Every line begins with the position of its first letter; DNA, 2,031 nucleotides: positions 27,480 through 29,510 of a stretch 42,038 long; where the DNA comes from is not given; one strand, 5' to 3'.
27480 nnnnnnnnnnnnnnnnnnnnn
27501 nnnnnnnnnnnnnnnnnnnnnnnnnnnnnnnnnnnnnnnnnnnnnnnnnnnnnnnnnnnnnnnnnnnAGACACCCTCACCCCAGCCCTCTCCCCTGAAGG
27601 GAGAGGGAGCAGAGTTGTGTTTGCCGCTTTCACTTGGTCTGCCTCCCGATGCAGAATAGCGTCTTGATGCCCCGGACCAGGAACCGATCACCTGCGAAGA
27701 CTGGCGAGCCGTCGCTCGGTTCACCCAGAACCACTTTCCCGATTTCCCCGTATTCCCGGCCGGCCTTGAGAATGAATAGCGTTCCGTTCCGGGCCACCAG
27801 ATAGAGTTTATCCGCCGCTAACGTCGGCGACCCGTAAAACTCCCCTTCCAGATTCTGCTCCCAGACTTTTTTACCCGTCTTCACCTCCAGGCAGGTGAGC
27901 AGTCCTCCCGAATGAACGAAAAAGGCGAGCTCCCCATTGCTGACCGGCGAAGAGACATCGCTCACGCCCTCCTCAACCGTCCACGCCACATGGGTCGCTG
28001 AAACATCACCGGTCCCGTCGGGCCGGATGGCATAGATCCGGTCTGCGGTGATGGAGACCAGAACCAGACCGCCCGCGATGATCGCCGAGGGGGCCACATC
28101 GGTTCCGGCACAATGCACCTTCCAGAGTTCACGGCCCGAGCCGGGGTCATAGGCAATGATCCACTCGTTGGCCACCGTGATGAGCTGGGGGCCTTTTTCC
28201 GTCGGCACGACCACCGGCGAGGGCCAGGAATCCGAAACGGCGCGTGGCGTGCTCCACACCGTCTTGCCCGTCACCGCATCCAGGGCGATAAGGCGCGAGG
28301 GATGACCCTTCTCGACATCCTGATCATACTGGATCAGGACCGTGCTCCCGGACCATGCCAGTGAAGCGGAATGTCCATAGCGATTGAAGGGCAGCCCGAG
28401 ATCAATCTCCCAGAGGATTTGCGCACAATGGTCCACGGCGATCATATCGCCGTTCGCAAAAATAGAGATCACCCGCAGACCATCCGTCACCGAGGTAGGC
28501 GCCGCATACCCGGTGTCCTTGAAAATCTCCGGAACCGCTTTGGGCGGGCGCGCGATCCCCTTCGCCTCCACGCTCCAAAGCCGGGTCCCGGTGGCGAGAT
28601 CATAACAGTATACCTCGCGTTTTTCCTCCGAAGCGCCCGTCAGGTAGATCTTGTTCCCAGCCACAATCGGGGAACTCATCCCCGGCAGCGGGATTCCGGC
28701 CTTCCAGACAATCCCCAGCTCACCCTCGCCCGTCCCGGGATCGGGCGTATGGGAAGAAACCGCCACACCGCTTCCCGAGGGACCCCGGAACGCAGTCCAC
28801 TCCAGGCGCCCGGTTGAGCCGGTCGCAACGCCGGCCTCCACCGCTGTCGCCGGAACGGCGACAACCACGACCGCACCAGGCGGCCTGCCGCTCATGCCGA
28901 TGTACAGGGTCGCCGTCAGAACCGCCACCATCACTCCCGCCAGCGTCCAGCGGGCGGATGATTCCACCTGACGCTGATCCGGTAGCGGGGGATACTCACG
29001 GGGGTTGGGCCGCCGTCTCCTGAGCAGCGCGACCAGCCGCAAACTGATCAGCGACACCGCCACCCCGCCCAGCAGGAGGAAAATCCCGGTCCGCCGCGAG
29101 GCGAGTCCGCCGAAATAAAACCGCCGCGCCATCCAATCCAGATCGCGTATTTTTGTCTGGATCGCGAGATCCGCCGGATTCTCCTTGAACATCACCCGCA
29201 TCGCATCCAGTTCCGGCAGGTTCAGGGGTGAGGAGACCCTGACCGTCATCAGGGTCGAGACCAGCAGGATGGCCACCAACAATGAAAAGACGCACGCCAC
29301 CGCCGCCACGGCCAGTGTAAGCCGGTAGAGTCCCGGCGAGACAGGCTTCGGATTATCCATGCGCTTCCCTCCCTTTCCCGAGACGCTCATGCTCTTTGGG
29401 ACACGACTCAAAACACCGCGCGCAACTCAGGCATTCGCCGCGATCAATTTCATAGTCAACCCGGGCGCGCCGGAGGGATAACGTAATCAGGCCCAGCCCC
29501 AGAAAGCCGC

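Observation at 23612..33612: Tightly coupled operon joining two membrane-anchored beta-propellers, a NapG/NapH-like Fe-S pair and a cytoplasmic NuoEF/GltD-like NAD(P)H module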

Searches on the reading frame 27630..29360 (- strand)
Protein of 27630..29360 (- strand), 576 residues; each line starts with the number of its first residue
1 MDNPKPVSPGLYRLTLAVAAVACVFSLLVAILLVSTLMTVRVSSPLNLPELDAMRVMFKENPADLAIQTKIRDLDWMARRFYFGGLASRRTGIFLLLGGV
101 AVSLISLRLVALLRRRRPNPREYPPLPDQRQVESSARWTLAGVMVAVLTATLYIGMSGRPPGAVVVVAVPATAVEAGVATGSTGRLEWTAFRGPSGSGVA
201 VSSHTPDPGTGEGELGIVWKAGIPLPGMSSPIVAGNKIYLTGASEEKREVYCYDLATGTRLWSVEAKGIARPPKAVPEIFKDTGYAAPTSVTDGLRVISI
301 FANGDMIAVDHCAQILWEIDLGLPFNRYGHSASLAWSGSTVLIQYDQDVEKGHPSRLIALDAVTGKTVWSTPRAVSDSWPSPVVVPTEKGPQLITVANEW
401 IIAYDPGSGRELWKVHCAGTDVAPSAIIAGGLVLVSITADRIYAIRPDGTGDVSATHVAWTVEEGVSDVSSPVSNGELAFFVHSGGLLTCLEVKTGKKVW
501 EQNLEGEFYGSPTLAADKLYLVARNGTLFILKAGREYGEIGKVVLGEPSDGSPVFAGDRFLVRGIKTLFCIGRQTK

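Call 5: search_protein_families(library=pfam, proteins=[window:27630-29360:-], max_evalue=0.01)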
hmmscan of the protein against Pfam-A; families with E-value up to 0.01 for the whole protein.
window:27630-29360:- (576 aa): 3 families
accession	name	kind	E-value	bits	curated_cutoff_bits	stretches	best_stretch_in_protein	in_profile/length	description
PF13360.13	PQQ_2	-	3.9e-24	86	27.6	3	398-529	2-86/233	Outer membrane protein assembly factor BamB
PF13570.13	Beta-prop_ACSF4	-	1.3e-12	48.2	133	1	355-533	113-289/329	Beta-alanine-activating enzyme, beta-propeller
PF01011.28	PQQ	-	1.7e-06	27.5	26.7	0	229-268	51-87/595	Glucose/ethanol/alcohol dehydrogenase, beta-propeller domain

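Call 6: search_protein_families(library=ncbifam, proteins=[window:27630-29360:-], max_evalue=0.01)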
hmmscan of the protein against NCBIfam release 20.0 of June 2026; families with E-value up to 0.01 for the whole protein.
window:27630-29360:- (576 aa): 7 families
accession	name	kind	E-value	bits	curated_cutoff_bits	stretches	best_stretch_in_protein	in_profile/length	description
TIGR03300.1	assembly_YfgL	equivalog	4.5e-14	51.9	285.2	3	218-414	128-304/377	outer membrane protein assembly factor BamB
NF008351.0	PRK11138.1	equivalog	6.2e-10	38.1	423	1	351-531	126-309/394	outer membrane protein assembly factor BamB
TIGR03075.1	PQQ_enz_alc_DH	subfamily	8e-10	37.9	480.05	1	229-372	63-198/530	PQQ-dependent dehydrogenase, methanol/ethanol family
NF041516.1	PA2928_fam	subfamily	5.1e-08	32.7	70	0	338-372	297-331/376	PA2928 family protein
NF053615.1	SerThrKinAfsKStmc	equivalog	5.2e-08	32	1300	1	352-554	580-781/809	protein serine/threonine kinase AfsK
TIGR04528.1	acido_non_PQQ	subfamily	9.4e-08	31.3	650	1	348-444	394-490/493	acido-empty-quinoprotein group A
TIGR03074.1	PQQ_membr_DH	subfamily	0.0016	16.4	832.65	0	353-379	431-457/783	membrane-bound PQQ-dependent dehydrogenase, glucose/quinate/shikimate family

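Call 31: find_homologous_proteins(query=window:27630-29360:-)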
Query window:27630-29360:- (576 aa): 548 proteins with E <= 0.001 among 8000 candidates; the best 120 are listed.
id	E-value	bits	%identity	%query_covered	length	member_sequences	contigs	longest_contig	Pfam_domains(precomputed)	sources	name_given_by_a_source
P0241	0.0e+0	1283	99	100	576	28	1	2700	PF01011.29,PF13360.14,PF13570.14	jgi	jgi:outer membrane protein assembly factor BamB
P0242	5.2e-248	843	66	99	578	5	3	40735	PF01011.29,PF13360.14,PF13570.14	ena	-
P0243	4.4e-247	839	65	100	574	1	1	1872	PF01011.29,PF13360.14,PF13570.14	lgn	-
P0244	1.0e-246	838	66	99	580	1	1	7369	PF01011.29,PF13360.14,PF13570.14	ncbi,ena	-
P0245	4.8e-246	836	66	98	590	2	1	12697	PF13360.14,PF13570.14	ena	-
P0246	4.7e-245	833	65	100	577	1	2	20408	PF01011.29,PF13360.14,PF13570.14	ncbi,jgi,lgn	jgi:outer membrane protein assembly factor BamB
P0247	2.2e-244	831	66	100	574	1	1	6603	PF01011.29,PF13360.14,PF13570.14,PF25293.2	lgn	-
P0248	8.9e-244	829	66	98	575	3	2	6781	PF01011.29,PF13360.14,PF13570.14,PF25293.2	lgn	-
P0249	2.0e-243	827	65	99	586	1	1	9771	PF01011.29,PF13360.14,PF13570.14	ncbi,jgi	jgi:outer membrane protein assembly factor BamB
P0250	5.7e-243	826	67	100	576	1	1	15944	PF01011.29,PF13360.14,PF13570.14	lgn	-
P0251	7.6e-243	825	66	98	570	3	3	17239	PF01011.29,PF13360.14,PF13570.14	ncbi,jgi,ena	-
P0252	1.3e-242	825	64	100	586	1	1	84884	PF01011.29,PF13360.14,PF13570.14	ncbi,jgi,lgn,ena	ncbi:MAG: PQQ-binding-like beta-propeller repeat protein [bacterium]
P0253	3.5e-242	823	64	100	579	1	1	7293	PF01011.29,PF13360.14,PF13570.14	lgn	-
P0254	2.8e-240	817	65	99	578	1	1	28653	PF01011.29,PF13360.14,PF13570.14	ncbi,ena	-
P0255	2.9e-240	817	64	100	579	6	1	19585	PF13360.14,PF13570.14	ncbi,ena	-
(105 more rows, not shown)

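Call 36: search_solved_structures(query=A3, max_evalue=1)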
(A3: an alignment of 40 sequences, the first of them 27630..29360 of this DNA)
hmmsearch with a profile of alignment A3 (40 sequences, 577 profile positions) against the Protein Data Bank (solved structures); distinct sequences matched with E-value up to 1: 82 (the best 60 are shown).
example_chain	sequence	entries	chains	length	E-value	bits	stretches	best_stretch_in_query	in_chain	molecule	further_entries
6tjh_A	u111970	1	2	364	2.1e-34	121.9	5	410-574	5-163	Cake9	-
6tjg_A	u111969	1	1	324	2e-32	115.4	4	410-574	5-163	Cake8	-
6tji_A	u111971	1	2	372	7.8e-29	103.5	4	410-574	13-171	Cake10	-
2yh3_A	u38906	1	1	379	8e-19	70.4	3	466-564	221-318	LIPOPROTEIN YFGL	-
7awz_A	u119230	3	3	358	2.4e-18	68.9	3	410-533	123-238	Scone-E | SconeE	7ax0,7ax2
5ayw_B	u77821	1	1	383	2.5e-18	68.8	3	466-564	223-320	Outer membrane protein assembly factor BamB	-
7nri_B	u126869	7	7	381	2.6e-18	68.8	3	466-563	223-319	Outer membrane protein assembly factor BamB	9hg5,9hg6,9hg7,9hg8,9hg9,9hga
5ljo_B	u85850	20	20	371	3.1e-18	68.5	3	466-564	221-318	Outer membrane protein assembly factor BamB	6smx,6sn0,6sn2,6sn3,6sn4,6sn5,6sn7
6lyq_B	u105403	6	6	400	3.1e-18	68.5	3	466-563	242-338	Outer membrane protein assembly factor BamB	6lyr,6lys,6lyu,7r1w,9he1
8spr_B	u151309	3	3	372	3.1e-18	68.5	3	466-564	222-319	Outer membrane protein assembly factor BamB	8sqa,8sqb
28jl_B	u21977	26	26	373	3.1e-18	68.5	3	466-564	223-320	Outer membrane protein assembly factor BamB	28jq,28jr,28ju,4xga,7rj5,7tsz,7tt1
3q7m_A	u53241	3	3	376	3.3e-18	68.4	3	466-564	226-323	Lipoprotein yfgL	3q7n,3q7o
3q54_A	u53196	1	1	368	3.3e-18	68.4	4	466-564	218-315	Outer membrane assembly lipoprotein YfgL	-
3prw_A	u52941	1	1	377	3.3e-18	68.4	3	466-564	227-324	Lipoprotein yfgL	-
8adg_B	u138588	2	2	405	3.5e-18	68.3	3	466-564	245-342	Outer membrane protein assembly factor BamB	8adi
7cqy_A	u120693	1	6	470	2.2e-09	39.3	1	215-447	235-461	Tetrathionate hydrolase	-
6l8a_A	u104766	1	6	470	3.5e-09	38.6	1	215-447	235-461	Tetrathionate hydrolase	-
6zcv_A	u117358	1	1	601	4.1e-08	35.1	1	476-515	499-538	Quinoprotein ethanol dehydrogenase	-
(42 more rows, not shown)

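Call 44: predict_structure(alignment_id=A3)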
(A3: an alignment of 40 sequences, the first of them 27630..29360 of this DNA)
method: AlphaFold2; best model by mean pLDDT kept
length: 576 residues; sequences in the alignment: 40
mean_pLDDT: 80.2   pTM: 0.65
mean pLDDT of the five models: 80.2, 78.9, 76.8, 76.8, 73.9
residues with pLDDT >= 90: 202; 70-90: 262; 50-70: 59; < 50: 53
segments of 3 or more residues with pLDDT < 50: 1-6, 116-120, 157-191, 210-213
pLDDT, mean of each block of 10 residues (from residue 1): 50 83 90 85 73 87 86 84 79 87 85 57 51 68 75 57 31 28 34 62 59 67 89 89 91 94 85 71 80 88 91 92 80 86 79 82 94 82 87 90 95 90 83 90 95 97 86 91 94 96 93 89 92 93 88 84 91 69
secondary structure, 60 per line:
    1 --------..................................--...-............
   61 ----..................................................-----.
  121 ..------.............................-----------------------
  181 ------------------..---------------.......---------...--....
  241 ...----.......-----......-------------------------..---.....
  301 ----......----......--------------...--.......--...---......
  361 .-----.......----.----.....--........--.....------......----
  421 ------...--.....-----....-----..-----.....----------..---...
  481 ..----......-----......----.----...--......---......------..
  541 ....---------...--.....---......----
elements in order: H9-42 H49-60 H65-114 H129-157 E216-222 E232-234 E237-243 E248-254 E260-265 E296-300 E305-310 E315-320 E335-337 E340-346 E355-361 E367-373 E383-387 E390-397 E400-404 E411-416 E427-429 E432-436 E442-445 E458-462 E478-482 E487-492 E498-503 E513-515 E518-523 E527-532 E539-544 E554-556 E559-563 E567-572

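Call 48: fold_search(model_id=the predicted structure, library=pdb)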
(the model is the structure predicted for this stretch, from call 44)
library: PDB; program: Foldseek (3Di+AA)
matches with E <= 10: 1420; with E <= 0.001: 1288
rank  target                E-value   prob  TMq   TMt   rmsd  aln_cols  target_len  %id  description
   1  3p1l                  7.7e-20  1.00  0.51  0.79   5.2       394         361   16  Crystal structure of Escherichia coli BamB, a lipoprotein component of the beta-barrel assembly machinery complex, nativ (released 2010-12-22)
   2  8bvq_B                8.2e-19  1.00  0.48  0.74   7.1       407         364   15  E. coli BAM complex (BamABCDE) bound to darobactin B (released 2023-05-24)
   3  9a3d_MODEL_1_A        8.6e-19  1.00  0.52  0.74   5.0       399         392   17  Model of E. coli BamB by in-cell photo-crosslinking MS and deep learning (released 2023-02-24)
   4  3prw                  1.1e-18  1.00  0.50  0.78   6.0       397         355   16  Crystal structure of the lipoprotein BamB (released 2011-01-19)
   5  6l8a_F                1.5e-18  1.00  0.46  0.57   4.6       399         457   16  Tetrathionate hydrolase from Acidithiobacillus ferrooxidans (released 2020-11-11)
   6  9hg9_B                1.7e-18  1.00  0.51  0.77   6.4       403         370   16  BAM-SurA-darobactin complex in the swing-in state (released 2025-04-16)
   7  9cnw_B                2.3e-18  1.00  0.50  0.81   5.2       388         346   17  CryoEM structure of the APO-BAM complex in DDM detergent (released 2024-12-25)
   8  9cnz_B                2.4e-18  1.00  0.50  0.81   5.2       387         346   17  Structure of BAM complexed with PTB2 ligand in detergent (released 2024-12-25)
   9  7tt2_B                2.4e-18  1.00  0.50  0.79   3.4       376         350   16  BamABCDE bound to substrate EspP class 3 (released 2022-03-30)
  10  5ayw_B                3.0e-18  1.00  0.50  0.80   5.3       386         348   16  Structure of a membrane complex (released 2016-02-24)
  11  7nri_B                3.0e-18  1.00  0.51  0.78   6.5       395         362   17  Structure of the darobactin-bound E. coli BAM complex (BamABCDE) (released 2021-04-21)
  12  9mgf_B                3.0e-18  1.00  0.50  0.77   6.4       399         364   17  beta-barrel assembly machine from Escherichia coli in a middle state of substrate assembly (released 2025-12-17)
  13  8orr                  3.7e-18  1.00  0.50  0.80   4.0       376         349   17  Outer membrane protein assembly factor BamB from Klebsiella pneumoniae (released 2024-04-24)
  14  7cqy_C                4.3e-18  1.00  0.47  0.64   3.9       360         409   18  Tetrathionate hydrolase from Acidithiobacillus ferrooxidans mutant - D325N (released 2021-01-27)
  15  8adg_B                4.3e-18  1.00  0.51  0.79   6.4       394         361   16  Cryo-EM structure of Darobactin 22 bound BAM complex (released 2023-01-11)
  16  6l8a_A                4.8e-18  1.00  0.47  0.59   5.7       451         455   16  Tetrathionate hydrolase from Acidithiobacillus ferrooxidans (released 2020-11-11)
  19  7cqy_B                6.0e-18  1.00  0.49  0.64   5.0       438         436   15  Tetrathionate hydrolase from Acidithiobacillus ferrooxidans mutant - D325N (released 2021-01-27)
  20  7cqy_F                6.0e-18  1.00  0.49  0.62   5.1       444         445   16  Tetrathionate hydrolase from Acidithiobacillus ferrooxidans mutant - D325N (released 2021-01-27)
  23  7cqy_A                6.6e-18  1.00  0.49  0.65   5.3       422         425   16  Tetrathionate hydrolase from Acidithiobacillus ferrooxidans mutant - D325N (released 2021-01-27)
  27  6l8a_C                1.1e-17  1.00  0.47  0.63   3.8       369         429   18  Tetrathionate hydrolase from Acidithiobacillus ferrooxidans (released 2020-11-11)
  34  7cqy_E                1.8e-17  1.00  0.49  0.61   6.2       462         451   16  Tetrathionate hydrolase from Acidithiobacillus ferrooxidans mutant - D325N (released 2021-01-27)
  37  6l8a_D                3.7e-17  1.00  0.48  0.60   5.3       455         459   15  Tetrathionate hydrolase from Acidithiobacillus ferrooxidans (released 2020-11-11)
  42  7cqy_D                8.7e-17  1.00  0.48  0.58   5.6       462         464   15  Tetrathionate hydrolase from Acidithiobacillus ferrooxidans mutant - D325N (released 2021-01-27)
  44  6l8a_B                1.4e-16  1.00  0.47  0.59   4.1       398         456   17  Tetrathionate hydrolase from Acidithiobacillus ferrooxidans (released 2020-11-11)
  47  6l8a_E                1.8e-16  1.00  0.48  0.61   5.4       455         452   15  Tetrathionate hydrolase from Acidithiobacillus ferrooxidans (released 2020-11-11)
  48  6zcv                  2.0e-16  1.00  0.47  0.48   8.0       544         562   12  Crystal structure of lanthanide-dependent alcohol dehydrogenase PedH from Pseudomonas putida KT2440 (released 2020-07-15)
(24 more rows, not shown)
